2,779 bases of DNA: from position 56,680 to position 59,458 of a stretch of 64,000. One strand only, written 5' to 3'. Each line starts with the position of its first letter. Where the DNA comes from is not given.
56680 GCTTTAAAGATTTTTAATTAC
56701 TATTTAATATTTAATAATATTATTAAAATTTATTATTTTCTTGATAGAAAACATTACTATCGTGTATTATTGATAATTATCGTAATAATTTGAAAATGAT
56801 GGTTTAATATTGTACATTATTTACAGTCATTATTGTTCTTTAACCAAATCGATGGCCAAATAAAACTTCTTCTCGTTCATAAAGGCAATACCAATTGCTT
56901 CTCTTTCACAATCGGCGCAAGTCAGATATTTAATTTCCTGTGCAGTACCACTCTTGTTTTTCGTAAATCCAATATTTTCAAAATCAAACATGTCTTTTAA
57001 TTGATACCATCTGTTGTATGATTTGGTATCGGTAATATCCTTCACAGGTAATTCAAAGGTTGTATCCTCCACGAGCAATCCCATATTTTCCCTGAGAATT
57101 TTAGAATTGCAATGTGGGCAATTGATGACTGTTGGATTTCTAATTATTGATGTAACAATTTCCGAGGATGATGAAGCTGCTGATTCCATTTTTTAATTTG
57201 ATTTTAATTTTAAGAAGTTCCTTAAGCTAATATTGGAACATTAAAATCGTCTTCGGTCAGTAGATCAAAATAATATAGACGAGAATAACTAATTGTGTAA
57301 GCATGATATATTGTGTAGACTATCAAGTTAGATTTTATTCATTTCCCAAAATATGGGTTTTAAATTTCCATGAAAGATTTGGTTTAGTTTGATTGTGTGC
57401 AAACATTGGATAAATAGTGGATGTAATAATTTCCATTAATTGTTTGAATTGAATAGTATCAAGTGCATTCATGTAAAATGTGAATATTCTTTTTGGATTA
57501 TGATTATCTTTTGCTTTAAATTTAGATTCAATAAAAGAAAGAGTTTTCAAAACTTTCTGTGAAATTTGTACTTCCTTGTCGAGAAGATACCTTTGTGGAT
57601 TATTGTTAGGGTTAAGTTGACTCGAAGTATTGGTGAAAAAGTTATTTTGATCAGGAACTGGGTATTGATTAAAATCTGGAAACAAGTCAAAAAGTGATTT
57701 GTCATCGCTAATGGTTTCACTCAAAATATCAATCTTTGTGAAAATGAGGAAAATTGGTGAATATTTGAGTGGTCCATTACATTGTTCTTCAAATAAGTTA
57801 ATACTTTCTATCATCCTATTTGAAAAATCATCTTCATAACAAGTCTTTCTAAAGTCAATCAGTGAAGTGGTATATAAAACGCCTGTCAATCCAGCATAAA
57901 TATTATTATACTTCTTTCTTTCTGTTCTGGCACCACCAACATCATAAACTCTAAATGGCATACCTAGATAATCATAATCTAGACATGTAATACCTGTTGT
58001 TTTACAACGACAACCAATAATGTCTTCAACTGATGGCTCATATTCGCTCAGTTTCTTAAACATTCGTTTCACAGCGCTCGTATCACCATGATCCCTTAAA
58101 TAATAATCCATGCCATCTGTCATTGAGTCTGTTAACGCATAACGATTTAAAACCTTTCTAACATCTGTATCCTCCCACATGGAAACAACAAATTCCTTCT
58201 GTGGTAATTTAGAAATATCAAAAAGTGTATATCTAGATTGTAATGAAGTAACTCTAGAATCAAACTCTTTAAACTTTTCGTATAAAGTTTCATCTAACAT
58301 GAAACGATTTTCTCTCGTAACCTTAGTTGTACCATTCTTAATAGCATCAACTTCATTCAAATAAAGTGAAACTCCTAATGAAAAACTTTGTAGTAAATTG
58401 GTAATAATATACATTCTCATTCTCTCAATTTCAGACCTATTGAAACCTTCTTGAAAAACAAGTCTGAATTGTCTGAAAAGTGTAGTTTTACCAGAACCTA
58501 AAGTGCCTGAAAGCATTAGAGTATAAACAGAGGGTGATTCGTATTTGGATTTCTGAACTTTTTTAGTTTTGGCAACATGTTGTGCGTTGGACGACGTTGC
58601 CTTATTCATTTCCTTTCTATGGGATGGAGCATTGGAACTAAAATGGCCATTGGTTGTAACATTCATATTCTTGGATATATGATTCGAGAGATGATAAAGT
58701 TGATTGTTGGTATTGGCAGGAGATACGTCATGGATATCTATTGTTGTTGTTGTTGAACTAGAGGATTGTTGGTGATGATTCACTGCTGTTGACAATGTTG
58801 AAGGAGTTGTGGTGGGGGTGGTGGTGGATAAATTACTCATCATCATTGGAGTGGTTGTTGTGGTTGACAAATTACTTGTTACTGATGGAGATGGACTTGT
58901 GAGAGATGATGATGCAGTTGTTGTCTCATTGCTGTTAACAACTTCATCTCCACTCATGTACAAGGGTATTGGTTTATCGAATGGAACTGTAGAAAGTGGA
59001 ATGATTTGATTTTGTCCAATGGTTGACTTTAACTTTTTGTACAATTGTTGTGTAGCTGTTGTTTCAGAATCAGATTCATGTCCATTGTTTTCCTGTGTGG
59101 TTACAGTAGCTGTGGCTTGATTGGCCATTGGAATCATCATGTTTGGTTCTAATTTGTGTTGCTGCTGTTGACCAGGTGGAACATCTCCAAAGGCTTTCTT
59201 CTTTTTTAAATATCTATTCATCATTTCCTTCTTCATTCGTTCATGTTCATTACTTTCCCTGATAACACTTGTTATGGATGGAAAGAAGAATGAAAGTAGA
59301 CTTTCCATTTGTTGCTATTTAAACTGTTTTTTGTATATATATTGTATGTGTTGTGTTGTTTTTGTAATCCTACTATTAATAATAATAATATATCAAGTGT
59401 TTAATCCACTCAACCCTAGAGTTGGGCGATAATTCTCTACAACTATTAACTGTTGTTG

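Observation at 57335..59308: G-alpha paralogue with catalytic Gln replaced by Ala and three other G-box substitutions: a likely GTPase-dead or signalling-locked G-alpha-like protein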

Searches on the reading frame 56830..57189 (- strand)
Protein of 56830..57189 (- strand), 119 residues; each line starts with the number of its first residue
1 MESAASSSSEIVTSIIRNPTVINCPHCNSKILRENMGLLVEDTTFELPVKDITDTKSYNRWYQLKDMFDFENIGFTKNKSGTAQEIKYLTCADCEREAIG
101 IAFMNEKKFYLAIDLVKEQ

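Call 21: search_protein_families(library=pfam, proteins=[window:56830-57189:-], max_evalue=0.01)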
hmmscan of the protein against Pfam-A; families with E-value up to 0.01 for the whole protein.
window:56830-57189:- (119 aa): 1 family
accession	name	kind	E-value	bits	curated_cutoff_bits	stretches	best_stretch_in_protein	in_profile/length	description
PF04421.21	Mss4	-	7.9e-21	74.7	22.6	1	18-117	2-103/104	Mss4 protein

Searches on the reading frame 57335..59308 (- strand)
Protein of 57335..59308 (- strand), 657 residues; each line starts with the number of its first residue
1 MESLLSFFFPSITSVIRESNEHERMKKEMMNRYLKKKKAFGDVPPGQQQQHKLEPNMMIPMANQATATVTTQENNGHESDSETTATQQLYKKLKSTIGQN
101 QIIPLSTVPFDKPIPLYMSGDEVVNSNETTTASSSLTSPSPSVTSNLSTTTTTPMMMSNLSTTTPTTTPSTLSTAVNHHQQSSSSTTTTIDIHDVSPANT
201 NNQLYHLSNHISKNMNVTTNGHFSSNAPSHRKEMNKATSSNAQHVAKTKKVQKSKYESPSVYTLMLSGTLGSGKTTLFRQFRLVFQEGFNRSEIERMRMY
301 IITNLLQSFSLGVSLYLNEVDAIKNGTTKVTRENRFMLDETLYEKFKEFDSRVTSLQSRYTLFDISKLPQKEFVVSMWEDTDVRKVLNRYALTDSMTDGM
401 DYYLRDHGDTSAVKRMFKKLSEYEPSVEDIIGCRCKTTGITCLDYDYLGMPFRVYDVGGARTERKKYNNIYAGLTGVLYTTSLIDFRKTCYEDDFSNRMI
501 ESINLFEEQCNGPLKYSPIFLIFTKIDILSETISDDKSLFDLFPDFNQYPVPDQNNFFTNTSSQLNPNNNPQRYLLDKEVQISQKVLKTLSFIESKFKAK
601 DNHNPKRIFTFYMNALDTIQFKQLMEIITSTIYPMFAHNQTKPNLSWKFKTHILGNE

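Call 3: search_protein_families(library=pfam, proteins=[window:57335-59308:-], max_evalue=0.01)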
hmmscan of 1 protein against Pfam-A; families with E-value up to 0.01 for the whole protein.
window:57335-59308:- (657 aa): 2 families
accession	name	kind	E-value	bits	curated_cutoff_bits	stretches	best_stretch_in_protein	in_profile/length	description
PF00503.26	G-alpha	-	3.4e-69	234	48.8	1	241-632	3-333/333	G-protein alpha subunit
PF02367.23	TsaE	-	0.0099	16.3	26.6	1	241-281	10-41/128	Threonylcarbamoyl adenosine biosynthesis protein TsaE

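Call 4: search_solved_structures(query=window:57335-59308:-, max_evalue=0.001, show_alignments=2)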
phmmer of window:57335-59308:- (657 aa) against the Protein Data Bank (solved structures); distinct sequences matched with E-value up to 0.001: 353 (the best 60 are shown).
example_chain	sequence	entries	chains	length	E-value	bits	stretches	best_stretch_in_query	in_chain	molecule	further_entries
6ne6_A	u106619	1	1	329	5.7e-31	110.7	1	264-547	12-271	G-protein alpha subunit Galpha7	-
8vga_A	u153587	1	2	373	7.3e-29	103.7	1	250-550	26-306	Guanine nucleotide-binding protein alpha subunit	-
9bsb_A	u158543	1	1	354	1.9e-27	99.1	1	257-547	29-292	Guanine nucleotide-binding protein G(o) subunit alpha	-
6oy9_A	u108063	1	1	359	3.2e-27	98.3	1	371-548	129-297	Gt-alpha/Gi1-alpha chimera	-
6oya_A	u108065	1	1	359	5e-27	97.7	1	230-547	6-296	Gt-alpha/Gi1-alpha chimera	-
6oik_A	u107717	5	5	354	1.8e-26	95.8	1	258-547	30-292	Guanine nucleotide-binding protein G(o) subunit alpha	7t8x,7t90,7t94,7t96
6k41_A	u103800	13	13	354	1.9e-26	95.8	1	257-547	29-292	Guanine nucleotide-binding protein G(o) subunit alpha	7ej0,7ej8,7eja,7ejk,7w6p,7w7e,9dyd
3c7k_A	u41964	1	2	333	2.7e-26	95.3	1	263-548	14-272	Guanine nucleotide-binding protein G(o) subunit alpha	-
7jsn_E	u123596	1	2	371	5e-26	94.4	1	371-548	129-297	Guanine nucleotide-binding protein G(t) subunit alpha-1, Guanine nucleotide-binding protei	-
8tzq_B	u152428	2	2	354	6.4e-26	94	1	257-547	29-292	Guanine nucleotide-binding protein G(o) subunit alpha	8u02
8yky_A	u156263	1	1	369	7.9e-26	93.7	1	256-567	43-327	G alpha gustducin protein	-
8xqp_A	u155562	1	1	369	1.1e-25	93.3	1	256-567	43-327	Guanine nucleotide-binding protein G(t) subunit alpha-3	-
1tad_A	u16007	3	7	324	2.5e-25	92.1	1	371-565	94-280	TRANSDUCIN-ALPHA | TRANSDUCIN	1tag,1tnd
1got_A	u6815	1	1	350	3.4e-25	91.6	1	371-546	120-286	GT-ALPHA/GI-ALPHA CHIMERA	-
8xgr_G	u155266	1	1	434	3.9e-25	91.4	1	259-547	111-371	Guanine nucleotide-binding protein G(I)/G(S)/G(O) subunit gamma-2,eGt-alpha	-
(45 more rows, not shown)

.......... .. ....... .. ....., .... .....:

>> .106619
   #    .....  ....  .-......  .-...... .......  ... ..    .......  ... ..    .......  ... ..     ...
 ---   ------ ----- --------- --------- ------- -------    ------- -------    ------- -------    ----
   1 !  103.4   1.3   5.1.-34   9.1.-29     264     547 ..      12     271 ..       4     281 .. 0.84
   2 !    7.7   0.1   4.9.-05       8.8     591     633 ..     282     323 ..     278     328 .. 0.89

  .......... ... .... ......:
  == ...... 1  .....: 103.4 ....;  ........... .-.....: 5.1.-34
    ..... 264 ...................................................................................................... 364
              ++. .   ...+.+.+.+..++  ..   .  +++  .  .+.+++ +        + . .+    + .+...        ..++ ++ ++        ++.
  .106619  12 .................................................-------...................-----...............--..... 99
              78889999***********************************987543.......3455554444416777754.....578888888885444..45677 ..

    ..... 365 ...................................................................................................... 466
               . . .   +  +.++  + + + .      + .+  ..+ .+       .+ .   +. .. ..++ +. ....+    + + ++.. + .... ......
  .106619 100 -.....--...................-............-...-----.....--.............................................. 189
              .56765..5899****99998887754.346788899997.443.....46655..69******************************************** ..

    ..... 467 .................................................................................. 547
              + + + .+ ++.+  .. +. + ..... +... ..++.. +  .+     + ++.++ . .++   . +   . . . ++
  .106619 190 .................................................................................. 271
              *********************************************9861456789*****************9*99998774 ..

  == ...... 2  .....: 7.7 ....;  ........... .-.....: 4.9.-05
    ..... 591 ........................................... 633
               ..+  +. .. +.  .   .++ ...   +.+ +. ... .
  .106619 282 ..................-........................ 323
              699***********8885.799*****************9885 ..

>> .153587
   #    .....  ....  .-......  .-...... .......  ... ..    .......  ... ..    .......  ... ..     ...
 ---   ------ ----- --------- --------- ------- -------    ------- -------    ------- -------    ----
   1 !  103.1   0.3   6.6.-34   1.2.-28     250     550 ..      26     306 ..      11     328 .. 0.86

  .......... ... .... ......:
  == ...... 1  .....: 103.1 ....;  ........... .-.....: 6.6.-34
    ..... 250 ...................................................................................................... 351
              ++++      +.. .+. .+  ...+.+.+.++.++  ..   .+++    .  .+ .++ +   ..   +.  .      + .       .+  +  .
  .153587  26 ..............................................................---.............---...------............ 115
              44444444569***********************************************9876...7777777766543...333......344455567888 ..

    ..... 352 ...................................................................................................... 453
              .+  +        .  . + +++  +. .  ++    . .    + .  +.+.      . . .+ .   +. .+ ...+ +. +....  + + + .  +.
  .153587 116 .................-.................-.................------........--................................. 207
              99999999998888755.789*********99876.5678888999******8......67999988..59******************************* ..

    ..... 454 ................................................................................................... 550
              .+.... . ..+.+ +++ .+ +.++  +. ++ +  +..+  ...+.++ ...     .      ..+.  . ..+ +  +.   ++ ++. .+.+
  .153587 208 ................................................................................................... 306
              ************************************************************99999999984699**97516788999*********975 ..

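Call 5: find_homologous_proteins(query=window:57335-59308:-, max_evalue=0.00001)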
Query window:57335-59308:- (657 aa): 2 proteins with E <= 0.00001 among 8000 candidates.
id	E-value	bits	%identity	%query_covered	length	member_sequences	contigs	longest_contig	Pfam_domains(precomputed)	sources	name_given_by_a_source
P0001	0.0e+0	1469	100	100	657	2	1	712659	PF00503.27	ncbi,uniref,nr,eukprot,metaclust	ncbi:guanine nucleotide binding protein alpha subunit [Naegleria gruberi]|uniref:Guanine nucleotide 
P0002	4.3e-116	407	48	59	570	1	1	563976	PF00503.27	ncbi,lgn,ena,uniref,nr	ncbi:hypothetical protein FDP41_009257 [Naegleria fowleri]|uniref:Uncharacterized protein n=1 Tax=Na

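Call 28: find_encoding_contigs(protein=P0002, flank=10000, max_places=3)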
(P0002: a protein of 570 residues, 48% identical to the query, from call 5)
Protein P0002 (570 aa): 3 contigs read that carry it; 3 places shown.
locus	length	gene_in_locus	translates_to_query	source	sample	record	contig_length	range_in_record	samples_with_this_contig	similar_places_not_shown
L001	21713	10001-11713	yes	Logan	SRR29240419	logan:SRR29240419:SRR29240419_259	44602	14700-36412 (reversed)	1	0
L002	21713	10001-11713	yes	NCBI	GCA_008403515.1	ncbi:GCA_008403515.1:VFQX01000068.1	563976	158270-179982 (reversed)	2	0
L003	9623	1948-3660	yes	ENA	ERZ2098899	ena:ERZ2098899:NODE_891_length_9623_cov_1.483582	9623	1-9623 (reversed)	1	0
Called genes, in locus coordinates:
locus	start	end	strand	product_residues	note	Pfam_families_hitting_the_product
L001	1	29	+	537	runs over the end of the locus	PF08367:M16C_assoc, PF22516:PreP_C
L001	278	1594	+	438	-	PF00533:BRCT (faint), PF16589:BRCT_2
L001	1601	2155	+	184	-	PF00498:FHA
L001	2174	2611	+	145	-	PF13638:PIN_4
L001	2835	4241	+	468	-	PF07690:MFS_1, PF12832:MFS_1_like (faint)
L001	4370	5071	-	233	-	PF04756:OST3_OST6 (faint), PF14595:Thioredoxin_9 (weak), PF00085:Thioredoxin, PF13098:Thioredoxin_2 (weak)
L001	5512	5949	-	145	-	-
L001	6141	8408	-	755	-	PF00566:RabGAP-TBC, PF23436:RabGap-TBC_2, PF07534:TLD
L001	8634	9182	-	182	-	-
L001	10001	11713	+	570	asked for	PF00503:G-alpha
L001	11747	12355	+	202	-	-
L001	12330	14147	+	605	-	-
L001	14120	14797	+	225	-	-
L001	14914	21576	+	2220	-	PF14649:Spatacsin_C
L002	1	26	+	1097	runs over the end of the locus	PF00675:Peptidase_M16, PF05193:Peptidase_M16_C, PF08367:M16C_assoc, PF22516:PreP_C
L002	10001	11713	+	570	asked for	PF00503:G-alpha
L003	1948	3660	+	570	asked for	PF00503:G-alpha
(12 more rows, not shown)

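Call 67: predict_structure(alignment_id=A5)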
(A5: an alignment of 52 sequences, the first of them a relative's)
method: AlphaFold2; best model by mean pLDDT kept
length: 657 residues; sequences in the alignment: 52
mean_pLDDT: 70.7   pTM: 0.63
mean pLDDT of the five models: 70.7, 69.3, 68.9, 68.9, 68.3
residues with pLDDT >= 90: 264; 70-90: 125; 50-70: 61; < 50: 207
segments of 3 or more residues with pLDDT < 50: 46-83, 93-112, 114-244, 644-657
pLDDT, mean of each block of 10 residues (from residue 1): 79 85 93 89 50 36 32 30 48 43 32 45 36 34 32 35 33 31 31 32 30 30 32 39 50 75 97 96 95 92 89 92 95 90 92 71 68 87 88 74 74 81 91 93 93 97 96 95 94 94 98 95 95 85 96 87 59 87 95 98 95 96 94 77 46 38
secondary structure, 60 per line:
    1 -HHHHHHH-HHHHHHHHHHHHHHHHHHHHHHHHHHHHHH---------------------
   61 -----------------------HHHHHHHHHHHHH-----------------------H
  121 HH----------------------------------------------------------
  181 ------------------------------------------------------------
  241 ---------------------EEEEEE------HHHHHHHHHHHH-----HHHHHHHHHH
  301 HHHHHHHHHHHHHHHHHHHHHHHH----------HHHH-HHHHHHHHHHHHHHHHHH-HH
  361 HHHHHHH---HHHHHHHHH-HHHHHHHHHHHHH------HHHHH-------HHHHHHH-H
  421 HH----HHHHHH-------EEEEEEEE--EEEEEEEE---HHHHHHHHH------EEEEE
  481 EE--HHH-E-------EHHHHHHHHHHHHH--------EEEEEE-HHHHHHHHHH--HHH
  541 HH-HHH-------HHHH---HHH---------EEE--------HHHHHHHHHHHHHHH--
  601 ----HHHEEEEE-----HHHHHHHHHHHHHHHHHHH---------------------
elements in order: H2-8 H10-39 H84-96 E262-267 H274-285 H291-324 H335-338 H340-357 H359-367 H371-379 H381-393 H400-404 H412-418 H427-432 E440-447 E450-457 H461-469 E476-482 H498-510 E519-524 H526-535 H538-542 H554-557 E573-575 H584-598 E608-612 H618-636
